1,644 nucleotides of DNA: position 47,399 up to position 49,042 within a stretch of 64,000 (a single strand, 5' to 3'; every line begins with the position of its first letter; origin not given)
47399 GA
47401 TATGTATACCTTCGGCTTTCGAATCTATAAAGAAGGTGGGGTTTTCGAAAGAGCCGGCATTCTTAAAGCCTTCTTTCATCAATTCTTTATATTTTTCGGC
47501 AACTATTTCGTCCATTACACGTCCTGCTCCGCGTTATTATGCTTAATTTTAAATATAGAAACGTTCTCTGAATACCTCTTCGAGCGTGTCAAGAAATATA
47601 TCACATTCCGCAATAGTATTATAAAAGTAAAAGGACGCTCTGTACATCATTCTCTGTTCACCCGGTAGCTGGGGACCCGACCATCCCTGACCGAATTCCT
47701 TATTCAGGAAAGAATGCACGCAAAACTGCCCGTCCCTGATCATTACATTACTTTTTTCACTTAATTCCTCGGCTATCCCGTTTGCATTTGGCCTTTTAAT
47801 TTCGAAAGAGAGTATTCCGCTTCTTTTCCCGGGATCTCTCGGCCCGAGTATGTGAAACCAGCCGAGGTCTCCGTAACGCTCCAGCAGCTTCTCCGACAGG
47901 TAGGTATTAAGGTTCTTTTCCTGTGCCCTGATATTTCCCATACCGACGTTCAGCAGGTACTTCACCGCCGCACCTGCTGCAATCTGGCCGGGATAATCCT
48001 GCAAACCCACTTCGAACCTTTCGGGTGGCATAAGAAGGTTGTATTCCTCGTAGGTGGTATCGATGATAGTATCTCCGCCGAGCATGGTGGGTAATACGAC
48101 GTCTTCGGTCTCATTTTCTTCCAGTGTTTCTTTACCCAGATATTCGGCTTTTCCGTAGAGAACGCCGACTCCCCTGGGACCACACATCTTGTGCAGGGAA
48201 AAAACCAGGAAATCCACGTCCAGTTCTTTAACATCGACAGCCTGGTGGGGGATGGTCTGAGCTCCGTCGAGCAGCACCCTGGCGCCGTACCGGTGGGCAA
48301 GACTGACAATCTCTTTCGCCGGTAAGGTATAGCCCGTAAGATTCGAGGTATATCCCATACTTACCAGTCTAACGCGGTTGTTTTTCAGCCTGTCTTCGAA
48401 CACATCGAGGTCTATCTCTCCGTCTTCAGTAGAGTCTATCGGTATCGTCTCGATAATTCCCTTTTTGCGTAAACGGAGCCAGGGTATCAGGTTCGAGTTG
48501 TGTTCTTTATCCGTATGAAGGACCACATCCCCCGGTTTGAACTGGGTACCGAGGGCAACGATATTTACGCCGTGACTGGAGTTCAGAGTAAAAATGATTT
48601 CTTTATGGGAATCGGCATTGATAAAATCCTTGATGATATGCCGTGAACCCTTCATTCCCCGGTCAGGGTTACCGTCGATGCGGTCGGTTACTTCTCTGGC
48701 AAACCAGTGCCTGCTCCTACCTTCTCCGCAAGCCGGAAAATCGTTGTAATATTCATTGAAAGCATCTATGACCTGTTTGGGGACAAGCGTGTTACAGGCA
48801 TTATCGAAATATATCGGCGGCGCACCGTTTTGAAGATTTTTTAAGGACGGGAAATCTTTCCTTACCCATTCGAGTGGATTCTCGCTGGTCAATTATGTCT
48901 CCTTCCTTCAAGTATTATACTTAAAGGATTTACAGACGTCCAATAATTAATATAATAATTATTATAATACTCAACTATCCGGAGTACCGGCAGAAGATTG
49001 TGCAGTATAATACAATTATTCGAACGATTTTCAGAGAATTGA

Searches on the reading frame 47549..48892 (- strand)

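Call 16: search_protein_families(library=ncbifam, proteins=[window:47549-48892:-])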
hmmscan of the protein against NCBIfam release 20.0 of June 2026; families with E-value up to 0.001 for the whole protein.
window:47549-48892:- (447 aa): 20 families
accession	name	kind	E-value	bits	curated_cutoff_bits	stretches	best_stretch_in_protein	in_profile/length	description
TIGR01979.1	sufS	subfamily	1.3e-91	307.4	475.1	1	10-440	3-398/403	SufS family cysteine desulfurase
NF041166.1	f2_encap_cargo1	exception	1.8e-79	268.5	800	1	8-439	228-622/623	family 2A encapsulin nanocompartment cargo protein cysteine desulfurase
NF006791.0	PRK09295.1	equivalog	2.5e-61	208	661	1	6-440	4-401/406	cysteine desulfurase SufS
NF008126.0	PRK10874.1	equivalog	2.1e-54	185.2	607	1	9-438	8-393/401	cysteine desulfurase CsdA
TIGR03392.1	FeS_syn_CsdA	equivalog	8.3e-54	183.3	493.6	1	10-438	6-390/398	cysteine desulfurase CsdA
TIGR01977.1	am_tr_V_EF2568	hypoth_equivalog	1.3e-48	165.9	377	1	27-392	1-338/376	cysteine desulfurase family protein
TIGR01976.1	am_tr_V_VC1184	hypoth_equivalog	4.2e-45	154.7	352.35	1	7-398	3-371/401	cysteine desulfurase-like protein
NF040779.1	Sec_lyase_SclA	exception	2.4e-35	122.2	525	1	82-440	47-376/378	selenocysteine lyase SclA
TIGR03402.1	FeS_nifS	equivalog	1e-26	93.6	530.75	1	27-248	1-211/379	cysteine desulfurase NifS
NF010611.0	PRK14012.1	equivalog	7.1e-22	77.9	548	1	25-247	5-220/406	IscS subfamily cysteine desulfurase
TIGR02006.1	IscS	equivalog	1.1e-20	74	643.2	1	26-247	4-216/402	IscS subfamily cysteine desulfurase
TIGR03235.1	DNA_S_dndA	equivalog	1.6e-18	67.2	480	1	28-250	1-215/353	cysteine desulfurase DndA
TIGR03403.1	nifS_epsilon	equivalog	1.7e-18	66.6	587.7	1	27-248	1-215/382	NifS family cysteine desulfurase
NF002806.0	PRK02948.1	subfamily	1.3e-13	50.7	304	1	27-251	2-216/381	IscS subfamily cysteine desulfurase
TIGR04343.1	egtE_PLP_lyase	equivalog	6.6e-12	44.9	400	1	83-323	59-274/370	ergothioneine biosynthesis PLP-dependent enzyme EgtE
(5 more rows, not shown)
